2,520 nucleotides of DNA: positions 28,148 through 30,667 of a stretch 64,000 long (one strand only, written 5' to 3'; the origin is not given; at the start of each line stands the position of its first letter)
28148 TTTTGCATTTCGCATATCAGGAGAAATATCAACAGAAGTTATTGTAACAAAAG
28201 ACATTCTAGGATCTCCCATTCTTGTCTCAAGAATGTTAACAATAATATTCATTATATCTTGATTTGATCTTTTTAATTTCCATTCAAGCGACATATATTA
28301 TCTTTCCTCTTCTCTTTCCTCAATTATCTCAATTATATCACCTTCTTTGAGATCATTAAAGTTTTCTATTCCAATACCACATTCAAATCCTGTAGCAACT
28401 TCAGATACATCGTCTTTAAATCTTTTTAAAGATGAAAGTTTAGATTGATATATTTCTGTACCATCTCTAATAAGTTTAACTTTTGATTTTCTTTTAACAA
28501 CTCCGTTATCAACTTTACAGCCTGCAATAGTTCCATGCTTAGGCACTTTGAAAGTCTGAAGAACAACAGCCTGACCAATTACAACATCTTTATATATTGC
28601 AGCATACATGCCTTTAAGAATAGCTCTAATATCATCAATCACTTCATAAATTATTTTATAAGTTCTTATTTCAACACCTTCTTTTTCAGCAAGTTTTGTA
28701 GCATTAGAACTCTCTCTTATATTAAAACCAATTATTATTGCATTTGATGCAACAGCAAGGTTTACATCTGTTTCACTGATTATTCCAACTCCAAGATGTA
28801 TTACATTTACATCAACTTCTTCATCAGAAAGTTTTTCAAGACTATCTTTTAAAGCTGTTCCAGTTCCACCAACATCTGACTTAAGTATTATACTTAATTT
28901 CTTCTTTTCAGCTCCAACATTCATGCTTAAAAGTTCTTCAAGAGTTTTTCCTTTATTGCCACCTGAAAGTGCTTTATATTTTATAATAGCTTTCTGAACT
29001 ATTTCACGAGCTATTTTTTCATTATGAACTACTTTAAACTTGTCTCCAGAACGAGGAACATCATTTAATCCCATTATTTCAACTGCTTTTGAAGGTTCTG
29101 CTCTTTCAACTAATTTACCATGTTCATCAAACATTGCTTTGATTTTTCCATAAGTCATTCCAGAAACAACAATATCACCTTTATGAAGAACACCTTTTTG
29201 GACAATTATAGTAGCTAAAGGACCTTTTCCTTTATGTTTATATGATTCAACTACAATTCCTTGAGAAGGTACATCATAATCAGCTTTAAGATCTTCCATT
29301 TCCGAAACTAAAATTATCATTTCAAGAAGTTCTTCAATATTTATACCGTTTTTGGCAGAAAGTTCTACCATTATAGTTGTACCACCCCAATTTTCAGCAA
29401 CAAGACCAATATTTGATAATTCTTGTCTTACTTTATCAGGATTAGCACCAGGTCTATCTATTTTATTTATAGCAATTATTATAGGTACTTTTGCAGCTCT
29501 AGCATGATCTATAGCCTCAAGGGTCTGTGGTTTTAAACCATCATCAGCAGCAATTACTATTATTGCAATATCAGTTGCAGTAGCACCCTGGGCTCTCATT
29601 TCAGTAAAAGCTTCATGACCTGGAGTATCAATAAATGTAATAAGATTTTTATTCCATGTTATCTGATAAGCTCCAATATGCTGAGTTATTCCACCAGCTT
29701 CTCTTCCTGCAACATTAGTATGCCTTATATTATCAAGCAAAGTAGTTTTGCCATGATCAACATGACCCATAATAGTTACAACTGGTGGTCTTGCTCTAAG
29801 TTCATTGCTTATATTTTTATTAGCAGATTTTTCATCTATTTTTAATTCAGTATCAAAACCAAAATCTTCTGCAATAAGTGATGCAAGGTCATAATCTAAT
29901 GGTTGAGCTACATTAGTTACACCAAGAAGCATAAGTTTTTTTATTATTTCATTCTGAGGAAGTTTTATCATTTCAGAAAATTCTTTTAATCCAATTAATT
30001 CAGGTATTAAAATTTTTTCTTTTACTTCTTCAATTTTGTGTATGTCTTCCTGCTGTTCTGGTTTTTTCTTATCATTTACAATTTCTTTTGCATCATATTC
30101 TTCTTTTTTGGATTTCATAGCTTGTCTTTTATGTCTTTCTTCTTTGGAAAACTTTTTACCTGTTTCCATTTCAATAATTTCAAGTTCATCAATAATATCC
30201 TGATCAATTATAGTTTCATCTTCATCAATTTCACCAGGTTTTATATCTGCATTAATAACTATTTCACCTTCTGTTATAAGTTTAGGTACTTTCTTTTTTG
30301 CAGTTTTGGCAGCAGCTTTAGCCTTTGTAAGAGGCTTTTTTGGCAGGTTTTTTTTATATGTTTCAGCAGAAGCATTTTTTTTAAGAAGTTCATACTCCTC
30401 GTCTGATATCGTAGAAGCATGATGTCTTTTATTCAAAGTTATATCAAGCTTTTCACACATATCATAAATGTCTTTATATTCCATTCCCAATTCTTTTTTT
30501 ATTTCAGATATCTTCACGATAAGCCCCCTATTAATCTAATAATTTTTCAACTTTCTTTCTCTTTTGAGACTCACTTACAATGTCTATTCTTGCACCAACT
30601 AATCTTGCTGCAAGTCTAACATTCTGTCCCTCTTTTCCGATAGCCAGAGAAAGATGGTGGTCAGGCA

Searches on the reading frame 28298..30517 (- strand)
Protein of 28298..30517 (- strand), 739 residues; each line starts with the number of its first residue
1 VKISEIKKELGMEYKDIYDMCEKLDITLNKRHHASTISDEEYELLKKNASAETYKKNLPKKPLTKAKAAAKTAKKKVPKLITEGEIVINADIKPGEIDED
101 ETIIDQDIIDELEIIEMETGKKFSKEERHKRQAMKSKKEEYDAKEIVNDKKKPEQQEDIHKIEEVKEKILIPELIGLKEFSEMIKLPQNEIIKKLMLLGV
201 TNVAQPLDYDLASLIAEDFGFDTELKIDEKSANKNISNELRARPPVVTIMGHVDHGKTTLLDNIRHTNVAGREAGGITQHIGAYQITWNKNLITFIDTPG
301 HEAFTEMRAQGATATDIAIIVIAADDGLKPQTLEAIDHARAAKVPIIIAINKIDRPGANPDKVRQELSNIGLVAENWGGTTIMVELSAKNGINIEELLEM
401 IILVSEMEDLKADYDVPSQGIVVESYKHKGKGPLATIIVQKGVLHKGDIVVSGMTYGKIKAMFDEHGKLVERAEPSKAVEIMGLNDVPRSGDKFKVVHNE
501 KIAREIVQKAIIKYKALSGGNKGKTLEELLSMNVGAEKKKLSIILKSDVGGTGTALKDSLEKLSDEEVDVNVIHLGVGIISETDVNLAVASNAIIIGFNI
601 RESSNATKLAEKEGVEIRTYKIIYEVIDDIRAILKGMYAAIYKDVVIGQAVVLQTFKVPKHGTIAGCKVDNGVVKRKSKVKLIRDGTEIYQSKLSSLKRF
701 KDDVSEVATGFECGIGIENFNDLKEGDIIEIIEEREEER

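Call 16: find_encoding_contigs(protein=window:28298-30517:-, flank=10000, max_places=2)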
Protein window:28298-30517:- (739 aa): 4 contigs read that carry it; 2 places shown.
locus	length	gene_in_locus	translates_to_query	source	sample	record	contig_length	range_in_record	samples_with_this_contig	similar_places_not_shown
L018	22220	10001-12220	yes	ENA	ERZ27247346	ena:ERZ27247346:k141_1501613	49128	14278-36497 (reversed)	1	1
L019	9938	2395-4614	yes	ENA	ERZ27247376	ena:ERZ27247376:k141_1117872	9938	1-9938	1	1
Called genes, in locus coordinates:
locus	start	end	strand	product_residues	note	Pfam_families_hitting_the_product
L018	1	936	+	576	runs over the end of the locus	PF05157:MshEN, PF00437:T2SSE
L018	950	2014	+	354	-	PF00437:T2SSE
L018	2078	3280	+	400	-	PF28597:T2SSF_N, PF00482:T2SSF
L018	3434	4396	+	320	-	PF20030:bpMoxR, PF07726:AAA_3, PF07728:AAA_5, PF17863:AAA_lid_2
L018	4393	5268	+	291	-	PF01882:DUF58, PF13519:VWA_2 (weak)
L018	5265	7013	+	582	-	PF07584:BatA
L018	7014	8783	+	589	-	-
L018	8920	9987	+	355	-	PF08529:NusA_N, PF13184:KH_NusA_1st, PF26594:KH_NusA_2nd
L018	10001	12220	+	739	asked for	PF04760:IF2_N (weak), PF00009:GTP_EFTU, PF00071:Ras (weak), PF01926:MMR_HSR1, PF22042:EF-G_D2, PF11987:IF-2, PF03144:GTP_EFTU_D2 (weak)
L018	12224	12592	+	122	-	PF02033:RBFA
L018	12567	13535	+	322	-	PF01368:DHH, PF02272:DHHA1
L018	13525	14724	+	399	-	PF11849:DUF3369 (faint), PF01590:GAF, PF13185:GAF_2, PF13492:GAF_3, PF07228:SpoIIE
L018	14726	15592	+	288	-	PF01509:TruB_N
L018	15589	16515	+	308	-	PF06574:FAD_syn, PF01467:CTP_transf_like (weak), PF01687:Flavokinase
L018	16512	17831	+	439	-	PF00245:Alk_phosphatase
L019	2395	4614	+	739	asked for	PF04760:IF2_N (weak), PF00009:GTP_EFTU, PF00071:Ras (weak), PF01926:MMR_HSR1, PF22042:EF-G_D2, PF11987:IF-2, PF03144:GTP_EFTU_D2 (weak)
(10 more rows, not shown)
